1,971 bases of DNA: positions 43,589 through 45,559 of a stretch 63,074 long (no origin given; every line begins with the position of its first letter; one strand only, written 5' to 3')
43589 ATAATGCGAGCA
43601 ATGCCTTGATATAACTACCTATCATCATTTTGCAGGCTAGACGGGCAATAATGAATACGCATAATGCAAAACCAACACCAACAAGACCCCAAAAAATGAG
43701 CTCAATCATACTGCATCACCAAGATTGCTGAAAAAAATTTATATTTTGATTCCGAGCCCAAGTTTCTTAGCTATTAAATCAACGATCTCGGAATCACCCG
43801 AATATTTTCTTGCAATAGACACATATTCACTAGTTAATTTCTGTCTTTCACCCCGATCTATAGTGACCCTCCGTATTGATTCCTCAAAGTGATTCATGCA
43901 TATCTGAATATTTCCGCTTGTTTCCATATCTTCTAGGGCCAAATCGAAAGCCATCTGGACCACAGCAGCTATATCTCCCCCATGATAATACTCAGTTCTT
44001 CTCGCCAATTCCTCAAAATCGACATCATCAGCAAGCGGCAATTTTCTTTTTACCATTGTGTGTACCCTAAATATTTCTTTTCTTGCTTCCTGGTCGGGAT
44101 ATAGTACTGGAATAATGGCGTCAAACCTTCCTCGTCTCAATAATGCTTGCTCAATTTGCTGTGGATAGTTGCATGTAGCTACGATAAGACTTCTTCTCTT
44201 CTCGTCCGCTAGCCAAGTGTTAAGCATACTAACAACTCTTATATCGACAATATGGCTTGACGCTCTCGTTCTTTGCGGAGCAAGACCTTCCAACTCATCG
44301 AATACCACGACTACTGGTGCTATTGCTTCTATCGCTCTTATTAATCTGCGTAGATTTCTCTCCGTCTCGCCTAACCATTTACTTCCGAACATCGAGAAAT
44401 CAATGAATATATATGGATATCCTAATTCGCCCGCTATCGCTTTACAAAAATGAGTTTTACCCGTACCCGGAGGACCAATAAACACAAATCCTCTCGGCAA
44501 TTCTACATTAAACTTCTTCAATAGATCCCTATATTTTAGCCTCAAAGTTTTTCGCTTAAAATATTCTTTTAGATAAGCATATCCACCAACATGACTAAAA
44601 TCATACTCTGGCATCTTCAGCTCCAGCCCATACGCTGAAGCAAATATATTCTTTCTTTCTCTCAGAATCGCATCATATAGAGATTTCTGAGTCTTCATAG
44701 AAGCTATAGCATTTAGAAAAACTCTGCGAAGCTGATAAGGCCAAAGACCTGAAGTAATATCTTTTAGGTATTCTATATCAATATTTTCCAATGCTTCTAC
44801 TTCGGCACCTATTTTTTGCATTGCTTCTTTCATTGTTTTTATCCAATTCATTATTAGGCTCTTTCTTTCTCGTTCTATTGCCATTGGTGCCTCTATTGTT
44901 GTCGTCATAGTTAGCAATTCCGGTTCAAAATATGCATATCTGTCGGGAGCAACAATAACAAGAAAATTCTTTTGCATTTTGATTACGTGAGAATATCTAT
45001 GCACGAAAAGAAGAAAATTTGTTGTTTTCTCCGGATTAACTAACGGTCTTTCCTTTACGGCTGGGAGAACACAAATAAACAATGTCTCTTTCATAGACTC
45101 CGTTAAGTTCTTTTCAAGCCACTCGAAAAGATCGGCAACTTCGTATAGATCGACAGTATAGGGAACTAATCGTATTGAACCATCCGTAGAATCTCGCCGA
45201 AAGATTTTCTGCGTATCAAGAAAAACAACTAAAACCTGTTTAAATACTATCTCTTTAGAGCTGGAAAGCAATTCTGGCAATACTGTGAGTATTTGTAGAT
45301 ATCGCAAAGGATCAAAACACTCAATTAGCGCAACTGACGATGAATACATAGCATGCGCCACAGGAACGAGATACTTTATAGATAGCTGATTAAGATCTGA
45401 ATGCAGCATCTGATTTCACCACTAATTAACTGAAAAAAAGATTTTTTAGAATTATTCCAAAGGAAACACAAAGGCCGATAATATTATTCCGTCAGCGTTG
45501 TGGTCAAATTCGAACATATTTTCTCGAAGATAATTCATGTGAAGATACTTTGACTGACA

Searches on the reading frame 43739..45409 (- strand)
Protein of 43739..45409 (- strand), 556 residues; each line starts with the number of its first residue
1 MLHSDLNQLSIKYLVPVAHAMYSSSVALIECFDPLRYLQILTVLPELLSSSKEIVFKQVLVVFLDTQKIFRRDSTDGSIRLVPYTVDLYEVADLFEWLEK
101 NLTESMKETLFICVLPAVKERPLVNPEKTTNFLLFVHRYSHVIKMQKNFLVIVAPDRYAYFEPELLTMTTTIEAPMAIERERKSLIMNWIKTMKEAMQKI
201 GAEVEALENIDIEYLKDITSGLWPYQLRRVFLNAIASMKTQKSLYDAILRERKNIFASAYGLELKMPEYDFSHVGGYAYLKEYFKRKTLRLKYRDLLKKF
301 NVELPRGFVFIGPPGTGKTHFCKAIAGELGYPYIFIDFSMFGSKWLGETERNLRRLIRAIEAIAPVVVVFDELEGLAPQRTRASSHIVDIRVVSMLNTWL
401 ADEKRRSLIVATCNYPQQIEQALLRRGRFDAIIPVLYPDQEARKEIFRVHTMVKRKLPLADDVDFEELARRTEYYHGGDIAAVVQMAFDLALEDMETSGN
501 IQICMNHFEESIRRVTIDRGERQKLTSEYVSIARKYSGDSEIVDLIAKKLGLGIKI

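Call 10: search_protein_families(library=phrogs, proteins=[window:43739-45409:-], max_evalue=0.001)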
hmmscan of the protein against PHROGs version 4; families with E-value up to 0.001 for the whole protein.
window:43739-45409:- (556 aa): 12 families
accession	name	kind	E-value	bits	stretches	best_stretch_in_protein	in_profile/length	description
phrog_8638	-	unknown function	1.2e-49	170.4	1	137-495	142-497/568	-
phrog_3757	-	unknown function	7e-37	128.7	1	282-506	103-322/367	-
phrog_30773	-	unknown function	1.4e-32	113.8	1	272-530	163-419/666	-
phrog_10401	-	other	1.8e-30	107.3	1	301-483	456-631/667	ATPase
phrog_9172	-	unknown function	4.2e-25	89.6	1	304-470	106-277/509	-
phrog_168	-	DNA, RNA and nucleotide metabolism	6.6e-11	43.4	1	292-428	32-152/314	clamp loader of DNA polymerase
phrog_7485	-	unknown function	3e-10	40.6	1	306-442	228-366/430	-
phrog_10440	-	unknown function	6.2e-07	29.3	1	301-485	228-397/483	-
phrog_4871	-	other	1.2e-06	28.2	0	308-342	499-536/764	ATP-dependent protease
phrog_50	-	DNA, RNA and nucleotide metabolism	9e-06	26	1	294-330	357-394/570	DnaC-like helicase loader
phrog_5846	-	DNA, RNA and nucleotide metabolism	1.3e-05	25.6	1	303-379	36-109/380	clamp loader of DNA polymerase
phrog_249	-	moron, auxiliary metabolic gene and host takeover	0.00011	22.6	1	261-339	89-161/380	porphyrin biosynthesis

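Call 103: search_protein_families(library=ncbifam, proteins=[window:43739-45409:-], max_evalue=0.001)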
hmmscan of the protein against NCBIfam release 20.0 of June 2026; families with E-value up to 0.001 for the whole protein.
window:43739-45409:- (556 aa): 13 families
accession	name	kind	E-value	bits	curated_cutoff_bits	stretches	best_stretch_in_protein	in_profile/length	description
TIGR01243.1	CDC48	subfamily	2.9e-52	178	802.65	1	263-517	444-698/733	CDC48 family AAA ATPase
TIGR01242.2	TIGR01242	subfamily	3.9e-39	134.7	500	1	248-518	91-358/362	proteasome-activating nucleotidase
NF003069.1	PRK03992.1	subfamily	1.2e-38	133.3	500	1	247-518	107-375/379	proteasome-activating nucleotidase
TIGR01241.2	FtsH_fam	equivalog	1.6e-35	123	600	1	263-528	153-415/598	ATP-dependent zinc metalloprotease FtsH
NF047748.1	PrtsmActNtasePan1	equivalog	6.6e-34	117.6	750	1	265-520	141-394/405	proteasome-activating nucleotidase Pan1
NF047747.1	PrtsmActNtasePan2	equivalog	1.2e-31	110.3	700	1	267-512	146-389/397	proteasome-activating nucleotidase Pan2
NF041006.2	cell_div_CdvC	equivalog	2.4e-28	99.1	650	1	212-514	38-348/370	cell division protein CdvC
NF008004.0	PRK10733.1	equivalog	1.8e-27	95.6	1008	1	279-518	159-395/644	ATP-dependent zinc metalloprotease FtsH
NF042959.1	IteA_antiphage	equivalog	6e-23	81.6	510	1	291-491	111-304/367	anti-phage ATPase IteA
TIGR03689.1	pup_AAA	equivalog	1.2e-21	77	504.75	1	267-464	177-389/512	proteasome ATPase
NF038214.1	IS21_help_AAA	equivalog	3.7e-05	23.5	200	1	292-386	77-172/232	IS21-like element helper ATPase IstB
NF003229.0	PRK04195.1-5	equivalog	0.00016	20.5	280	1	305-344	44-83/413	replication factor C large subunit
TIGR03922.1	T7SS_EccA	equivalog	0.0009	17.9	466.65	0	308-423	315-432/557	type VII secretion AAA-ATPase EccA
